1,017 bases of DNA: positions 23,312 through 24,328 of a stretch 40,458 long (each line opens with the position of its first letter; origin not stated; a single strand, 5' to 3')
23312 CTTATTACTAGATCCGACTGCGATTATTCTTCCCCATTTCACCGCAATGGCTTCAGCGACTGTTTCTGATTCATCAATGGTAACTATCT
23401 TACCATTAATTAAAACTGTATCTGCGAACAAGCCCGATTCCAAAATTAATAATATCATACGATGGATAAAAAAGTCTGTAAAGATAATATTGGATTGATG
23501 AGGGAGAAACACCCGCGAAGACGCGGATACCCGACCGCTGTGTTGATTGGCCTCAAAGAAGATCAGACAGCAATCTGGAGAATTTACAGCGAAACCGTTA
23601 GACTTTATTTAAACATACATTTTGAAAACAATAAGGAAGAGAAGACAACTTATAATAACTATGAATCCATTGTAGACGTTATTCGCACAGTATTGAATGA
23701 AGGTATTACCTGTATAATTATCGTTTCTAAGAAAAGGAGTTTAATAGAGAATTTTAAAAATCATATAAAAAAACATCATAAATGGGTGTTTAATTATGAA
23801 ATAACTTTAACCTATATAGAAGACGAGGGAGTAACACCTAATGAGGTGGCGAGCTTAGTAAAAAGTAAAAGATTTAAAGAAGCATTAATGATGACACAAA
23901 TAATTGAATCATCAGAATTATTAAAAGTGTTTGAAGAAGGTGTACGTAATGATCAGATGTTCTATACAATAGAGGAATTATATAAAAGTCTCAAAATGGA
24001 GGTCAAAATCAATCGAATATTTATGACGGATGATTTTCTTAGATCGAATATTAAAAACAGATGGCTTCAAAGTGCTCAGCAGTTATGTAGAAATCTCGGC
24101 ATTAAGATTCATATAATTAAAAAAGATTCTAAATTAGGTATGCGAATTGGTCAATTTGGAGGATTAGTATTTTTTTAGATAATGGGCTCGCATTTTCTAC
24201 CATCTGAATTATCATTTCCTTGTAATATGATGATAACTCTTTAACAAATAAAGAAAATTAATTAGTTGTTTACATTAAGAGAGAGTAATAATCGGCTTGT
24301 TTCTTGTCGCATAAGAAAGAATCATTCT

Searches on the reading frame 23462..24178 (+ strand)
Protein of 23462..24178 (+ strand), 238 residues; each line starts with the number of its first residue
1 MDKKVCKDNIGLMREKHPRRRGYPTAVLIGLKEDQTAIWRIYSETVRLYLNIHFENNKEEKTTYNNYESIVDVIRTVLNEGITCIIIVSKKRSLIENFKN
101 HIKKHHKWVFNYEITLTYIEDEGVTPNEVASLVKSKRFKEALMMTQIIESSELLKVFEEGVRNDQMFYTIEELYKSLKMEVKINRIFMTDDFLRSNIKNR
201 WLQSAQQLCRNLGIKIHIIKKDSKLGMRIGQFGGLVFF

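Call 3: search_protein_families(library=pfam, proteins=[window:23462-24178:+], max_evalue=1)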
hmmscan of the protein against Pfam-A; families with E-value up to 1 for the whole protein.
window:23462-24178:+ (238 aa): 5 families
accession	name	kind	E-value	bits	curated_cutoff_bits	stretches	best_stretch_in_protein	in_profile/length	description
PF06350.17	HSL_N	-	0.011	15.3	25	1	3-105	6-98/306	Hormone-sensitive lipase (HSL) N-terminus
PF01979.26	Amidohydro_1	-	0.048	13.3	25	1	95-179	105-187/345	Amidohydrolase family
PF21573.3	ForC_N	-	0.085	13.5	27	1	90-135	41-86/94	Formin C, N-terminal domain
PF19576.4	Acyltransf_2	-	0.088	12.2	27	1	122-195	149-221/266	Acyltransferase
PF12756.13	zf-C2H2_2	-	0.09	13.5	26.9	1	53-109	22-77/100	C2H2 type zinc-finger (2 copies)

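Call 4: search_protein_families(library=ncbifam, proteins=[window:23462-24178:+], max_evalue=1)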
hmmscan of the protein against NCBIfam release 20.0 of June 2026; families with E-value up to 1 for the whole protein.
window:23462-24178:+ (238 aa): 0 families

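Call 5: find_homologous_proteins(query=window:23462-24178:+, max_evalue=0.001)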
Query window:23462-24178:+ (238 aa): 10 proteins with E <= 0.001 among 274 candidates.
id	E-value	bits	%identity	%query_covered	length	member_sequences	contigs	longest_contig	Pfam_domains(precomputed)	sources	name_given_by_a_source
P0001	3.3e-145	500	94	100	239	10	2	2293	PF03465.21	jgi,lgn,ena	-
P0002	2.9e-91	323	64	95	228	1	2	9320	PF03465.21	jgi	jgi:stalled ribosome rescue protein Dom34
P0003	9.0e-26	109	34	90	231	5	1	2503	-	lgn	-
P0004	8.9e-25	106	31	92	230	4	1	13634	-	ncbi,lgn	-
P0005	2.0e-24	105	30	92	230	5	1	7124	-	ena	-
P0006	2.0e-23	101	32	92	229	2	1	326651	-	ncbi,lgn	-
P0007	1.6e-21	95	31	90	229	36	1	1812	-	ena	-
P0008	5.1e-21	93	30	92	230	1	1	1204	-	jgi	jgi:stalled ribosome rescue protein Dom34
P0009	7.6e-21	93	30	90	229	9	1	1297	-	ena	-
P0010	3.3e-18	84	27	92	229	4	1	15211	PF03465.21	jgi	jgi:stalled ribosome rescue protein Dom34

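Call 7: find_encoding_contigs(protein=P0006, flank=8000, max_places=3)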
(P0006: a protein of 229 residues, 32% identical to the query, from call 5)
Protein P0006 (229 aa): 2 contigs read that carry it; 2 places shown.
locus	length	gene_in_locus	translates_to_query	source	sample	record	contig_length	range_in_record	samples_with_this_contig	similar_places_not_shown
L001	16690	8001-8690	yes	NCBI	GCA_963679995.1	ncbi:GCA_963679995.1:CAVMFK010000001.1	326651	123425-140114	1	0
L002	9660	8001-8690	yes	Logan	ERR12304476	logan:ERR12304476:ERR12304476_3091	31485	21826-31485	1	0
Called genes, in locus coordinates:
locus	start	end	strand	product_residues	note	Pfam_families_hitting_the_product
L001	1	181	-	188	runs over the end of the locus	PF04140:ICMT, PF04191:PEMT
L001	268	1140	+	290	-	PF02653:BPD_transp_2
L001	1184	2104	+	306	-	PF02653:BPD_transp_2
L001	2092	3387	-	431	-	PF04015:DUF362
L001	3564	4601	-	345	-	PF00368:HMG-CoA_red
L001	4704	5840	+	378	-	-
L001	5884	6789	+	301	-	PF04909:Amidohydro_2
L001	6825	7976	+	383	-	PF12832:MFS_1_like, PF07690:MFS_1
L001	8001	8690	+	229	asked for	-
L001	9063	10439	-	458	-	-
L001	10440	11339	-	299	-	PF00004:AAA (weak), PF07726:AAA_3, PF07728:AAA_5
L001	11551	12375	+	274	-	PF01558:POR, PF13187:Fer4_9 (weak), PF00037:Fer4 (weak), PF13237:Fer4_10, PF14697:Fer4_21, PF12838:Fer4_7, PF25160:LdpA_Fe-S-bd (weak), PF00037:Fer4 (weak), +4 more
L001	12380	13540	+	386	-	PF01855:POR_N, PF02780:Transketolase_C (weak), PF17147:PFOR_II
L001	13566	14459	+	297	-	PF02775:TPP_enzyme_C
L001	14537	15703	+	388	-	PF00083:Sugar_tr (weak), PF07690:MFS_1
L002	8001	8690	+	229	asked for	-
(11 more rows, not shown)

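Call 8: find_encoding_contigs(protein=P0004, flank=8000, max_places=3)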
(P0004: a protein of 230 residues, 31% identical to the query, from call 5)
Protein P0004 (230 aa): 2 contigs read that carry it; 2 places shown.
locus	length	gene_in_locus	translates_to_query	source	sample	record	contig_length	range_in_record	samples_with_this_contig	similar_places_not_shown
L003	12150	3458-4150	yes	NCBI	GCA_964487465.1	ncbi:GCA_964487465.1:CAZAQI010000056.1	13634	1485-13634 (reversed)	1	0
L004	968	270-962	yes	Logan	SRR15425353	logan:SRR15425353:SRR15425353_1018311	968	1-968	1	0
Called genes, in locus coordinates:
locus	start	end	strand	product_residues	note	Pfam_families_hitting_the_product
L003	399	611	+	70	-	-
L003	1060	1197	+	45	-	-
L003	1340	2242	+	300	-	PF04909:Amidohydro_2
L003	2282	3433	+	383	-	PF07690:MFS_1, PF12832:MFS_1_like, PF07690:MFS_1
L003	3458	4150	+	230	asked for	-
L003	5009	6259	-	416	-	-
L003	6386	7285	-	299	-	PF00004:AAA (weak), PF07726:AAA_3, PF07728:AAA_5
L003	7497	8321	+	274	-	PF01558:POR, PF12797:Fer4_2 (faint), PF12837:Fer4_6 (faint), PF13237:Fer4_10, PF14697:Fer4_21, PF12838:Fer4_7, PF13187:Fer4_9 (weak), PF00037:Fer4 (weak), +1 more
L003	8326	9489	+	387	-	PF01855:POR_N, PF17147:PFOR_II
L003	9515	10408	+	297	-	PF02775:TPP_enzyme_C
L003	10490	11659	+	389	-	PF00083:Sugar_tr (faint), PF06779:MFS_4 (weak), PF07690:MFS_1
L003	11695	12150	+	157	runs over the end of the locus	PF13240:Zn_Ribbon_1 (weak)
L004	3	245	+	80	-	?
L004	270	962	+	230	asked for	-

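Call 9: find_encoding_contigs(protein=P0010, flank=8000, max_places=3)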
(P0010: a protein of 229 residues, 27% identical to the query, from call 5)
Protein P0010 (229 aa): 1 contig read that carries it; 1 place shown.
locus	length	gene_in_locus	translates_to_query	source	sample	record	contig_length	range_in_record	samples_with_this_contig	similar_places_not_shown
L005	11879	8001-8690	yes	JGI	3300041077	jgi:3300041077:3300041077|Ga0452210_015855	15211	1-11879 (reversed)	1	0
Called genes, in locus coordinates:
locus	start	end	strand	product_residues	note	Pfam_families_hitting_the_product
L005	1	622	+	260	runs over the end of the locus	PF21948:LplA-B_cat, PF03099:BPL_LplA_LipB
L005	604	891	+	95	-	-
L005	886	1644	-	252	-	-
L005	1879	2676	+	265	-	PF00583:Acetyltransf_1, PF13673:Acetyltransf_10 (weak), PF13508:Acetyltransf_7, PF01336:tRNA_anti-codon (weak), PF21473:OB_Ssb-like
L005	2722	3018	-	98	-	-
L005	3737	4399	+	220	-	-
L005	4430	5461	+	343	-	PF04166:PdxA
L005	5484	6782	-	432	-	PF07005:SBD_N, PF17042:NBD_C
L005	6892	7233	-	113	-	PF02311:AraC_binding, PF07883:Cupin_2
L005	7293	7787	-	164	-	PF04299:FMN_bind_2 (faint), PF01243:PNPOx_N, PF12900:Pyridox_ox_2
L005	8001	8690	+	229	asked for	PF03465:eRF1_3 (faint)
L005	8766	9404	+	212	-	PF04967:HTH_10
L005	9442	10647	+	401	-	PF00589:Phage_integrase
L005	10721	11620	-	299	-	-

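Call 10: find_encoding_contigs(protein=P0002, flank=8000, max_places=3)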
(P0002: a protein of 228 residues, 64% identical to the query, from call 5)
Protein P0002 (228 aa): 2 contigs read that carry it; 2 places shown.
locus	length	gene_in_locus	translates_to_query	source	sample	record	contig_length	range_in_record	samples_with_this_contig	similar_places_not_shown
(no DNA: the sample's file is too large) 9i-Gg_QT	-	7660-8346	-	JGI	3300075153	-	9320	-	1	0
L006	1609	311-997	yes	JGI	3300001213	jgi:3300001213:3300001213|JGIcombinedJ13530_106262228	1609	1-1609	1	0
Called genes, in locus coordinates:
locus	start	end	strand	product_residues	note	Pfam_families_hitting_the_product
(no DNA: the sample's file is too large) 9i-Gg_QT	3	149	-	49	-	?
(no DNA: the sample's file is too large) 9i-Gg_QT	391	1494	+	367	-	PF00579:tRNA-synt_1b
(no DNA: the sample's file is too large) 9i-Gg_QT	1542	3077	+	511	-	PF02074:Peptidase_M32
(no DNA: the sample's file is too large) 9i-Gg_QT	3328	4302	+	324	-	PF04055:Radical_SAM, PF08608:Wyosine_form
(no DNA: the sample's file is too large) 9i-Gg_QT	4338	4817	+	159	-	-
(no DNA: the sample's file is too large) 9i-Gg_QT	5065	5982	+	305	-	PF04909:Amidohydro_2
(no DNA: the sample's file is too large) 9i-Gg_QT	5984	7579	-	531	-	PF07969:Amidohydro_3, PF01979:Amidohydro_1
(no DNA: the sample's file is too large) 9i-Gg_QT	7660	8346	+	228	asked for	PF03465:eRF1_3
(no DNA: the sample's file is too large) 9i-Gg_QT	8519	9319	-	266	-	?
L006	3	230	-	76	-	?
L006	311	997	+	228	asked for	PF03465:eRF1_3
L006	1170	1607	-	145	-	?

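Call 12: search_solved_structures(query=A1, max_evalue=10, show_alignments=3)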
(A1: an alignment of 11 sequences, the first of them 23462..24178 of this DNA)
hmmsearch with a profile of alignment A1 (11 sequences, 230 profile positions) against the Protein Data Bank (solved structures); distinct sequences matched with E-value up to 10: 4.
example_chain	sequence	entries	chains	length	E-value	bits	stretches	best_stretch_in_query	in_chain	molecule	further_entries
3wxm_B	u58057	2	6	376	0.00012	24.9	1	110-229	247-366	Protein pelota homolog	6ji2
3oby_A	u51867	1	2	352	0.0029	20.4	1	140-228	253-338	Protein pelota homolog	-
2qi2_A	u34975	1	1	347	0.081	15.7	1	111-228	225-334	Cell division protein pelota related protein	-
7zu0_A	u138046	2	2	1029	0.15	14.8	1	67-150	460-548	E3 ubiquitin-protein ligase PEP5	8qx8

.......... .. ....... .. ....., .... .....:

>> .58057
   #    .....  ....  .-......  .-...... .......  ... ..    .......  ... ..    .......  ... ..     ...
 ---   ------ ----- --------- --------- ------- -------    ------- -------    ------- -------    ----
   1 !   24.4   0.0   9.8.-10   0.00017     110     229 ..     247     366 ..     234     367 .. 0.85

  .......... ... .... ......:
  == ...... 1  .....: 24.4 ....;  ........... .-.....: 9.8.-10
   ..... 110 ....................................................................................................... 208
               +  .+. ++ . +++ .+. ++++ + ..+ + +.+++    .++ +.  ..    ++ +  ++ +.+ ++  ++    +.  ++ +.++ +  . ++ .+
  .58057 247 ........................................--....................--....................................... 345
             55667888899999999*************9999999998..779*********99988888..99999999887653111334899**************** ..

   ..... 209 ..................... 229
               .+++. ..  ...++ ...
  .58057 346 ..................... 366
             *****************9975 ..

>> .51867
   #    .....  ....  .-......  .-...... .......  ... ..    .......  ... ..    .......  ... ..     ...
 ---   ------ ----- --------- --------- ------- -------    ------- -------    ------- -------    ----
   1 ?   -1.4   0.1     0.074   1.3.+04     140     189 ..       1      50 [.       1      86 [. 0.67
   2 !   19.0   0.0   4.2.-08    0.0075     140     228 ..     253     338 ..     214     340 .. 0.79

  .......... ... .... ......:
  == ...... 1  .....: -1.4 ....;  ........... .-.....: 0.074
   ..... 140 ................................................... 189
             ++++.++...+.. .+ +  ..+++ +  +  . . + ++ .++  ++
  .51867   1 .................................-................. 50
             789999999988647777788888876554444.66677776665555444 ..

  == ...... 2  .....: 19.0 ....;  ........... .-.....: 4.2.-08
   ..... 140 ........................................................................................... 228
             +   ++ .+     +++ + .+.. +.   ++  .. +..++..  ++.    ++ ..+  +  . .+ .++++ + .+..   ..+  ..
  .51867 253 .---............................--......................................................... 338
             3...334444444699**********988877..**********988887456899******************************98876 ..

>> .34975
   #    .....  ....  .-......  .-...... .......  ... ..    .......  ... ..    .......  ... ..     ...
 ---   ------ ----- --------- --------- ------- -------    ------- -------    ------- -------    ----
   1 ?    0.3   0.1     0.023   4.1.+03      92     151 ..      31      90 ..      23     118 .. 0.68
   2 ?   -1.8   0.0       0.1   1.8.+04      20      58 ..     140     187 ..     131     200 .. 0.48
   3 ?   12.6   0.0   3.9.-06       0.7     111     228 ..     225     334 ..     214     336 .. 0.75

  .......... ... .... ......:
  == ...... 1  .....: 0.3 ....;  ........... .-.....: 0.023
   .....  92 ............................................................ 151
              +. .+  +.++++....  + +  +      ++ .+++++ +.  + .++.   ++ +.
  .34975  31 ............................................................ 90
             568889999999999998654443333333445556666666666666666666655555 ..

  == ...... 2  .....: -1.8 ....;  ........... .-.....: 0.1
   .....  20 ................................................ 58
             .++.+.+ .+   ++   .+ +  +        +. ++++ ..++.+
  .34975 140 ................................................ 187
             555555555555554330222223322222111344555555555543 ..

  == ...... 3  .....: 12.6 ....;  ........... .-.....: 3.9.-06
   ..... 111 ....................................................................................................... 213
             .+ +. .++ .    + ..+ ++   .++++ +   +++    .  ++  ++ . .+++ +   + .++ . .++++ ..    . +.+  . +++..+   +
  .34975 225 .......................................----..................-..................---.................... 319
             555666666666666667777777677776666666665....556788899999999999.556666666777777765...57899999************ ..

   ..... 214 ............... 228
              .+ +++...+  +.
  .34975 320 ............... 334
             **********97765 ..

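Call 13: search_protein_families(library=pfam, alignment_id=A1, max_evalue=1)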
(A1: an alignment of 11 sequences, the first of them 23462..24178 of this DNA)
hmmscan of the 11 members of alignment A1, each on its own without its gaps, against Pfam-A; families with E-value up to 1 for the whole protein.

A. member 1, window:23462-24178:+ (238 aa): 5 families
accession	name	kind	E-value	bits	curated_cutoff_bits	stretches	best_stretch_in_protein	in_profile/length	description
PF06350.17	HSL_N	-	0.011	15.3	25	1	3-105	6-98/306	Hormone-sensitive lipase (HSL) N-terminus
PF01979.26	Amidohydro_1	-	0.048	13.3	25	1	95-179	105-187/345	Amidohydrolase family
PF21573.3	ForC_N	-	0.085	13.5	27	1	90-135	41-86/94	Formin C, N-terminal domain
PF19576.4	Acyltransf_2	-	0.088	12.2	27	1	122-195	149-221/266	Acyltransferase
PF12756.13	zf-C2H2_2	-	0.09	13.5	26.9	1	53-109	22-77/100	C2H2 type zinc-finger (2 copies)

B. families by the number of members that match (of 11 scanned): 19 families
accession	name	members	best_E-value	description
PF03465.20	eRF1_3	8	2e-08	eRF1 domain 3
PF04714.18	BCL_N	3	0.042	BCL7, N-terminal conserver region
PF23055.1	DUF7041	3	0.045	Domain of unknown function (DUF7041)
PF05192.23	MutS_III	2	0.0076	MutS domain III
PF21573.3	ForC_N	2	0.025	Formin C, N-terminal domain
PF01979.26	Amidohydro_1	2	0.048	Amidohydrolase family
PF19576.4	Acyltransf_2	2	0.088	Acyltransferase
PF12756.13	zf-C2H2_2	2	0.089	C2H2 type zinc-finger (2 copies)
PF16854.11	VPS53_C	2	0.11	Vacuolar protein sorting-associated protein 53 C-terminus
PF06350.17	HSL_N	1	0.011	Hormone-sensitive lipase (HSL) N-terminus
PF02811.25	PHP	1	0.015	PHP domain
PF16193.11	AAA_assoc_2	1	0.033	AAA C-terminal domain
PF20439.3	SpoIVA_C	1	0.057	Sporulation stage IV protein A, C-terminal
PF16156.12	DUF4864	1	0.058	Domain of unknown function (DUF4864)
PF24911.1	YfjL_C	1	0.091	YfjL-like C-terminal domain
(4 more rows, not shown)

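Call 19: predict_structure(alignment_id=A1)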
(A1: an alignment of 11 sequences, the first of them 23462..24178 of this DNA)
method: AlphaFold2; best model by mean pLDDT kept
length: 238 residues; sequences in the alignment: 11
mean_pLDDT: 79.3   pTM: 0.59
mean pLDDT of the five models: 79.3, 77.7, 77.4, 73.0, 59.7
residues with pLDDT >= 90: 56; 70-90: 143; 50-70: 18; < 50: 21
segments of 3 or more residues with pLDDT < 50: 1-21
pLDDT, mean of each block of 10 residues (from residue 1): 37 38 77 90 83 72 79 80 84 90 79 75 90 85 73 80 85 92 86 88 88 80 85 91
secondary structure, 60 per line:
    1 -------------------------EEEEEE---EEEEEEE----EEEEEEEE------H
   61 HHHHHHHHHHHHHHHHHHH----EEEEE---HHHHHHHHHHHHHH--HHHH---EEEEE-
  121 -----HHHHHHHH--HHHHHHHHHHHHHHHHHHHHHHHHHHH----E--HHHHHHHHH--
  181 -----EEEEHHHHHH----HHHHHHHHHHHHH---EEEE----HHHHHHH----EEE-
elements in order: E26-31 E35-41 E46-53 H60-79 E84-88 H92-105 H108-111 E115-119 H126-133 H136-162 H170-178 E186-189 H190-195 H200-212 E216-219 H224-230 E235-237

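Call 27: fold_search(model_id=the predicted structure, library=pdb)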
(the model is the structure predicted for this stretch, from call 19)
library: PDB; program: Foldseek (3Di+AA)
matches with E <= 10: 1145; with E <= 0.001: 40
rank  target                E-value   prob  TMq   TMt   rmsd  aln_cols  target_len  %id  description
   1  3wxm_B                1.4e-12  1.00  0.40  0.28  14.1       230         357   15  Crystal structure of archaeal Pelota and GTP-bound EF1 alpha complex (released 2014-09-03)
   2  3wxm_H                3.1e-12  1.00  0.38  0.27  13.8       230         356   16  Crystal structure of archaeal Pelota and GTP-bound EF1 alpha complex (released 2014-09-03)
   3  3wxm_F                5.7e-12  1.00  0.39  0.27  13.7       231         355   15  Crystal structure of archaeal Pelota and GTP-bound EF1 alpha complex (released 2014-09-03)
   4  2vgn_B                7.8e-12  1.00  0.54  0.40   6.1       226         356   16  Structure of S. cerevisiae Dom34, a translation termination-like factor involved in RNA quality control pathways and i (released 2008-01-22)
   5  2vgn_A                4.9e-11  1.00  0.56  0.40   6.0       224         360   16  Structure of S. cerevisiae Dom34, a translation termination-like factor involved in RNA quality control pathways and i (released 2008-01-22)
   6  2vgm                  5.5e-11  1.00  0.53  0.40   6.7       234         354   16  Structure of S. cerevisiae Dom34, a translation termination-like factor involved in RNA quality control pathways and int (released 2008-01-22)
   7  3oby_A                1.1e-10  1.00  0.41  0.32  10.3       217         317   12  Crystal structure of Archaeoglobus fulgidus Pelota reveals inter-domain structural plasticity (released 2010-09-01)
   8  2qi2                  1.9e-10  1.00  0.39  0.31  16.1       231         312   16  Crystal structure of the Thermoplasma acidophilum Pelota protein (released 2007-10-09)
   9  3oby_B                9.8e-10  1.00  0.39  0.31  10.2       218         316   12  Crystal structure of Archaeoglobus fulgidus Pelota reveals inter-domain structural plasticity (released 2010-09-01)
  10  3obw                  2.5e-09  1.00  0.43  0.33  10.0       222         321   13  Crystal structure of two archaeal Pelotas reveal inter-domain structural plasticity (released 2010-09-01)
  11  5lzw_ii               3.0e-09  1.00  0.38  0.25  15.5       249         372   12  Structure of the mammalian rescue complex with Pelota and Hbs1l assembled on a truncated mRNA. (released 2016-11-30)
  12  8hku_ARF1             8.4e-09  1.00  0.42  0.43   8.1       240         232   14  Cryo-EM Structures and Translocation Mechanism of Crenarchaeota Ribosome (released 2023-08-16)
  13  3j15_A                1.4e-08  1.00  0.55  0.40   6.9       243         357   12  Model of ribosome-bound archaeal Pelota and ABCE1 (released 2012-02-22)
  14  5m1j_A1               2.1e-08  1.00  0.41  0.27  15.2       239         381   16  Nonstop ribosomal complex bound with Dom34 and Hbs1 (released 2017-01-18)
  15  4af1                  3.6e-08  1.00  0.44  0.29   9.2       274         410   12  Archeal Release Factor aRF1 (released 2013-03-20)
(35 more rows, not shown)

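Call 36: search_protein_representatives(alignment_id=A1)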
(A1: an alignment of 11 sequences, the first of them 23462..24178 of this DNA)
Query: 11 sequences, 230 profile positions. Proteins with E-value up to 0.001 (for the whole library): 164; up to 1e-10: 113; up to 1e-30: 50. The best 150 are listed.
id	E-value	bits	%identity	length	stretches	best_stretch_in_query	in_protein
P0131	6.3e-105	366.2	-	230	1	1-230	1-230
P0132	6.7e-97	339.9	-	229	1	1-230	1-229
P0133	5.9e-83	294.3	-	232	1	5-229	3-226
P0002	5.6e-82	291.1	-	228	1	2-228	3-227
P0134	9.2e-80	283.8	-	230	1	2-229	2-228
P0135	1.7e-71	256.8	-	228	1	1-228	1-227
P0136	2.9e-60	220.0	-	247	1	3-229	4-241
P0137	1.2e-59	218.0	-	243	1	2-229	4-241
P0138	1.5e-59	217.7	-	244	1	2-229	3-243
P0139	3.2e-59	216.6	-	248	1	2-229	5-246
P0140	3.1e-56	206.8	-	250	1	2-228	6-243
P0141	3.3e-56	206.8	-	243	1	2-228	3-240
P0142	4.6e-56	206.3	-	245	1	2-227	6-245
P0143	6.8e-54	199.2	-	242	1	4-229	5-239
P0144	1.2e-53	198.4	-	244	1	1-229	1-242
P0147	2.7e-52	194.0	-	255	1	2-228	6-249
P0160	5.8e-43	163.4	-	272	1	4-229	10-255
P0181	6.2e-30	120.8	-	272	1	4-228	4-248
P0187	2.3e-25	105.9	-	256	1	3-228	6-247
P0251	2.6e-09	53.3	-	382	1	43-225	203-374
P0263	3.4e-07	46.4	-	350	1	105-228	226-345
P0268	2.0e-06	43.9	-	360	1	43-229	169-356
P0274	5.2e-05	39.2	-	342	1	13-229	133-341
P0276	6.3e-05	39.0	-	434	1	22-228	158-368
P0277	6.5e-05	38.9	-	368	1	102-227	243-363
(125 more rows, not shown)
